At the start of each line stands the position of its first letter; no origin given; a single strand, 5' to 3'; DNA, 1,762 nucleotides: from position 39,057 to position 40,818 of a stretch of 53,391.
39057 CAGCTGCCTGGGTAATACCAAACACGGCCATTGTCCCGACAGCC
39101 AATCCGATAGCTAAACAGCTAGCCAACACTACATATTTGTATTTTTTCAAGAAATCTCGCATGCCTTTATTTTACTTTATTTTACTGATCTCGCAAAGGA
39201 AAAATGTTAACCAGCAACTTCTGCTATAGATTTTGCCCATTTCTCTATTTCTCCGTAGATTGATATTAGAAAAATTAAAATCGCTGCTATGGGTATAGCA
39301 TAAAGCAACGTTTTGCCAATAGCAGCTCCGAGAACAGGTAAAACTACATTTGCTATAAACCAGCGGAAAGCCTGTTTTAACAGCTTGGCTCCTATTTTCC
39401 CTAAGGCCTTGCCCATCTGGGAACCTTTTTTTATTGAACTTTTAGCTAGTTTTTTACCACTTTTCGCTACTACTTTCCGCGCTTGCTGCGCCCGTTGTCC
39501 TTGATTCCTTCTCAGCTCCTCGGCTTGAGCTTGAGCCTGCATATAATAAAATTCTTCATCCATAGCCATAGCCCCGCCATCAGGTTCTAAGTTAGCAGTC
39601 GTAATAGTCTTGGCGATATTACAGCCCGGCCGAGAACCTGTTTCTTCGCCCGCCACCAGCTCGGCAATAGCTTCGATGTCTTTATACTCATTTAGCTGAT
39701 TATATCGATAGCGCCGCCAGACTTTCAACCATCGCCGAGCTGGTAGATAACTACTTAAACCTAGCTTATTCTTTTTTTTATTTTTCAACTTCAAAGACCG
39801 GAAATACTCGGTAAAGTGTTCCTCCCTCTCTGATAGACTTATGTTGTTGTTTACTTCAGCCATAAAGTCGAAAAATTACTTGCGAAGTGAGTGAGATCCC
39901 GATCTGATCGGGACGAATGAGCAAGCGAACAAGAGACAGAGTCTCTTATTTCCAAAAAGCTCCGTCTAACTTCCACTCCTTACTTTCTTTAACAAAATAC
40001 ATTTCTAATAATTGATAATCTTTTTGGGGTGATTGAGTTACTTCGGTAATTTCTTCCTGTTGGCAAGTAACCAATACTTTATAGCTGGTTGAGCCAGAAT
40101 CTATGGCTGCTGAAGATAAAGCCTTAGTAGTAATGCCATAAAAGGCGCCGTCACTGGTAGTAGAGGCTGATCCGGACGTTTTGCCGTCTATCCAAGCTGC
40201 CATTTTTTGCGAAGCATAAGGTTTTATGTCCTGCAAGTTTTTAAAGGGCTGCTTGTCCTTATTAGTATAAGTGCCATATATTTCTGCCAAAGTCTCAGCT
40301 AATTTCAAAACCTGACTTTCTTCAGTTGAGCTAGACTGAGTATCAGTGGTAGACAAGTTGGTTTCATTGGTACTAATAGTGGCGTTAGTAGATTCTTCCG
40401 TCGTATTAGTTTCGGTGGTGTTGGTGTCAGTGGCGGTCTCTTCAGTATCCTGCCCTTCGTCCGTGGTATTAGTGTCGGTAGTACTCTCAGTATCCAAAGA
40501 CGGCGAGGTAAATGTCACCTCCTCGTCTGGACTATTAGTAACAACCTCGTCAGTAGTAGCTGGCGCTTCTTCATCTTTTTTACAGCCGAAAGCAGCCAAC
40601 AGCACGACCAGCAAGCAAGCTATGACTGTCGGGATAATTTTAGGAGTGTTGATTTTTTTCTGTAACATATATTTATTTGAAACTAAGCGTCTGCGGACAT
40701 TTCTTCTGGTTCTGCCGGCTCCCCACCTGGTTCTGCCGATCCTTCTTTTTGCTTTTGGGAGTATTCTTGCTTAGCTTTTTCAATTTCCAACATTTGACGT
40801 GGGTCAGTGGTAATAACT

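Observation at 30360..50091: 19.7-kb, 14-gene type IV secretion-like operon with no DNA-transfer genes in the window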

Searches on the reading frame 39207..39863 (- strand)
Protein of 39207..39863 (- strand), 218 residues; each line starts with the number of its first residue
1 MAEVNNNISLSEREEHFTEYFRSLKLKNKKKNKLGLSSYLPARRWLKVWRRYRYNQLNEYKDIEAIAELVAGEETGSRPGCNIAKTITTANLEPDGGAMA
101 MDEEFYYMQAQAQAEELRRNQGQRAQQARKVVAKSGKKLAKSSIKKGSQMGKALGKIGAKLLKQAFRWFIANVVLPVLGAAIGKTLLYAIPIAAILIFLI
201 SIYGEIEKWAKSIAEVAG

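Call 6: search_protein_families(library=pfam, proteins=[window:39207-39863:-], max_evalue=0.01)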
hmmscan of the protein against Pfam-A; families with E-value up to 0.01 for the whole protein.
window:39207-39863:- (218 aa): 0 families

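Call 33: search_protein_families(library=pfam, proteins=[window:39207-39863:-], max_evalue=10)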
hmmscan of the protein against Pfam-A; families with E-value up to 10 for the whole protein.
window:39207-39863:- (218 aa): 0 families

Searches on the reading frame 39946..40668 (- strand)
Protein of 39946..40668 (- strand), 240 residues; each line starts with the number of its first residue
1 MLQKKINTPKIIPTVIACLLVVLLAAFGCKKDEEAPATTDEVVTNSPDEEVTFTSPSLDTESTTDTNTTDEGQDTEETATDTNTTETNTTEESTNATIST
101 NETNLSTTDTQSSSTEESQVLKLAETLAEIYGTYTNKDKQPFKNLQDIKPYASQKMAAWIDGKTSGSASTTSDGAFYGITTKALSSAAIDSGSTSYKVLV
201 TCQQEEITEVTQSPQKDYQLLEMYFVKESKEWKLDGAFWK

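Call 6: search_protein_families(library=pfam, proteins=[window:39946-40668:-], max_evalue=0.01)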
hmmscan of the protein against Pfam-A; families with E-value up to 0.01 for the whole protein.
window:39946-40668:- (240 aa): 0 families

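Call 33: search_protein_families(library=pfam, proteins=[window:39946-40668:-], max_evalue=10)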
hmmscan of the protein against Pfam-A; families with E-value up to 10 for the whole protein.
window:39946-40668:- (240 aa): 3 families
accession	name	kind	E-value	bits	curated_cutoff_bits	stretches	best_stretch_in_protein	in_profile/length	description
PF22251.1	PFF1_TM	-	0.017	15.1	32.3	1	15-120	108-218/300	Vacuolar membrane protease, transmembrane domain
PF07526.16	POX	-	1.4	9.9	27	1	69-136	32-93/134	Associated with HOX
PF01456.22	Mucin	-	9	6.7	34.7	1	18-117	8-106/143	Mucin-like glycoprotein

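Call 38: search_protein_families(library=ncbifam, proteins=[window:39946-40668:-], max_evalue=0.01)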
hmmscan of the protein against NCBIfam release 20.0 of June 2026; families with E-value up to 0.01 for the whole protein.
window:39946-40668:- (240 aa): 0 families

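Call 45: search_solved_structures(query=A2, max_evalue=5)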
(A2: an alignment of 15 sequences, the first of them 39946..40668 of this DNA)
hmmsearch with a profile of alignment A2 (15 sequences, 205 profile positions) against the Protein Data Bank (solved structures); distinct sequences matched with E-value up to 5: 0.

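Call 47: find_homologous_proteins(query=window:39946-40668:-, max_evalue=0.001)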
Query window:39946-40668:- (240 aa): 22 proteins with E <= 0.001 among 1261 candidates.
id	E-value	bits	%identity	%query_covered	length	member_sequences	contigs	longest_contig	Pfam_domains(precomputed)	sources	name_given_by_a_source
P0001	1.8e-145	500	100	100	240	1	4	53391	-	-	-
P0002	2.4e-116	405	83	100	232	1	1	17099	-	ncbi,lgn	ncbi:MAG: hypothetical protein ABII72_01650 [Parcubacteria group bacterium]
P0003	9.0e-88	312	69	89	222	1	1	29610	-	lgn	-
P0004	4.1e-80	287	61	88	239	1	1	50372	-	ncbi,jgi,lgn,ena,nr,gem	ncbi:hypothetical protein KJ903_04965 [Patescibacteria group bacterium]|nr:hypothetical protein [Pat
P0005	7.7e-78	279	61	98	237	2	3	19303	-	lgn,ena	-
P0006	3.2e-66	241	69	52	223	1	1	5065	-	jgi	-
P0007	4.8e-60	221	51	94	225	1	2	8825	-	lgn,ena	-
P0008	1.6e-57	213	48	94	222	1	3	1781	-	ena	-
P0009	1.2e-47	180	54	73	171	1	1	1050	-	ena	-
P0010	7.8e-46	175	43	94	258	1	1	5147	-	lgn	-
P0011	1.3e-45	174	41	94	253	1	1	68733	-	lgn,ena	-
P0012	1.3e-45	174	42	94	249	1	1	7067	-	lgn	-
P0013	5.5e-45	172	41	100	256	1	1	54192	-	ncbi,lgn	-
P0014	8.7e-42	161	38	96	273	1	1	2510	-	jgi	jgi:hypothetical protein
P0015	9.7e-42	161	44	92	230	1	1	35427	-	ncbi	ncbi:MAG: hypothetical protein AB1465_02600 [Patescibacteria group bacterium]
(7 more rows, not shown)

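Call 57: predict_structure(alignment_id=A4)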
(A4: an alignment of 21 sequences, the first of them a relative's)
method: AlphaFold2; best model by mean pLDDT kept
length: 240 residues; sequences in the alignment: 21
mean_pLDDT: 69.2   pTM: 0.54
mean pLDDT of the five models: 69.2, 69.2, 68.4, 67.9, 66.2
residues with pLDDT >= 90: 96; 70-90: 39; 50-70: 15; < 50: 90
segments of 3 or more residues with pLDDT < 50: 1-8, 29-53, 55-111
pLDDT, mean of each block of 10 residues (from residue 1): 47 72 67 39 37 45 34 31 32 31 37 82 98 87 94 97 83 81 97 97 92 88 97 97
secondary structure, 60 per line:
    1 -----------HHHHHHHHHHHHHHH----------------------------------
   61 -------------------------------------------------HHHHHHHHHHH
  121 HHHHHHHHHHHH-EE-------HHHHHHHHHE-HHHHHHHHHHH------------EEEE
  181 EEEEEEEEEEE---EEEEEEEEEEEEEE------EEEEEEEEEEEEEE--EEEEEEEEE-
elements in order: H12-26 H110-132 H143-151 H154-164 E177-191 E195-208 E215-228 E231-239

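Call 59: fold_search(model_id=the predicted structure, library=pdb)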
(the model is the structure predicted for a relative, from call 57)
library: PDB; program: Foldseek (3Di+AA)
matches with E <= 10: 937; with E <= 0.001: 12
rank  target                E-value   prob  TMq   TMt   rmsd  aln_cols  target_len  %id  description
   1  5had                  3.6e-04  1.00  0.31  0.49   5.7       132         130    9  Crystal structure of intermembrane space region of chloroplast protein ARC6 (released 2017-01-18)
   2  5d9r                  3.6e-04  1.00  0.31  0.48   6.5       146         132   12  Crystal structure of a conserved domain in the intermembrane space region of the plastid division protein ARC6 (released 2015-11-11)
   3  5u9l_B                3.9e-04  1.00  0.29  0.42   6.5       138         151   12  Crystal structure of the intermembrane space region of the plastid division protein PARC6 (released 2017-12-20)
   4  6jzn_B                3.9e-04  1.00  0.27  0.41   6.8       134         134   12  Structure of the intermembrane space region of PARC6-PDV1 (released 2020-05-06)
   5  5u9o_B                4.1e-04  1.00  0.27  0.39   6.9       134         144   12  Cocrystal structure of the intermembrane space region of the plastid division proteins PARC6 and PDV1 (released 2017-12-20)
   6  3ub1_C                4.3e-04  1.00  0.34  0.33   5.6       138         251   16  Ntf2 like protein involved in plasmid conjugation (released 2012-02-08)
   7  3ub1_B                4.6e-04  1.00  0.36  0.34   5.3       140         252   16  Ntf2 like protein involved in plasmid conjugation (released 2012-02-08)
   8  6jzn_A                4.6e-04  1.00  0.30  0.47   6.2       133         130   12  Structure of the intermembrane space region of PARC6-PDV1 (released 2020-05-06)
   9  3ub1_D                4.9e-04  1.00  0.35  0.33   4.7       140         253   15  Ntf2 like protein involved in plasmid conjugation (released 2012-02-08)
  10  5u9o_E                6.1e-04  1.00  0.29  0.43   6.4       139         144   14  Cocrystal structure of the intermembrane space region of the plastid division proteins PARC6 and PDV1 (released 2017-12-20)
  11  5u9o_F                7.7e-04  1.00  0.27  0.41   6.9       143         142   13  Cocrystal structure of the intermembrane space region of the plastid division proteins PARC6 and PDV1 (released 2017-12-20)
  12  6jzf_B                8.2e-04  1.00  0.34  0.49   4.9       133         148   11  Structure of the intermembrane space region of PARC6 (released 2020-05-06)
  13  5u9o_A                1.1e-03  1.00  0.27  0.40   6.7       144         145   14  Cocrystal structure of the intermembrane space region of the plastid division proteins PARC6 and PDV1 (released 2017-12-20)
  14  5u9l_A                1.1e-03  1.00  0.27  0.39   6.8       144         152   14  Crystal structure of the intermembrane space region of the plastid division protein PARC6 (released 2017-12-20)
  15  6jzn_C                1.2e-03  1.00  0.29  0.45   6.3       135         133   11  Structure of the intermembrane space region of PARC6-PDV1 (released 2020-05-06)
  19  7aed_B                1.3e-03  1.00  0.32  0.50   5.0       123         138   14  VirB8 domain of PrgL from Enterococcus faecalis pCF10 (released 2020-11-18)
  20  3ub1_A                1.5e-03  1.00  0.35  0.34   4.4       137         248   14  Ntf2 like protein involved in plasmid conjugation (released 2012-02-08)
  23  7aed_A                1.6e-03  1.00  0.33  0.54   4.7       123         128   15  VirB8 domain of PrgL from Enterococcus faecalis pCF10 (released 2020-11-18)
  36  6iqt_D                4.4e-03  1.00  0.38  0.63   4.7       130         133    6  Crystal Structure of CagV, a VirB8 homolog of T4SS from Helicobacter pylori Strain 26695 (released 2019-11-13)
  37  6iqt_A                4.4e-03  1.00  0.36  0.58   5.0       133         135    6  Crystal Structure of CagV, a VirB8 homolog of T4SS from Helicobacter pylori Strain 26695 (released 2019-11-13)
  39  6iqt_C                5.3e-03  1.00  0.37  0.63   5.0       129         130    5  Crystal Structure of CagV, a VirB8 homolog of T4SS from Helicobacter pylori Strain 26695 (released 2019-11-13)
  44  5aiw_MODEL_1_A        5.9e-03  1.00  0.33  0.53   5.9       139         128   13  NMR solution structure of the putative transfer protein TraH from Gram-positive conjugative plasmid pIP501 (released 2016-03-09)
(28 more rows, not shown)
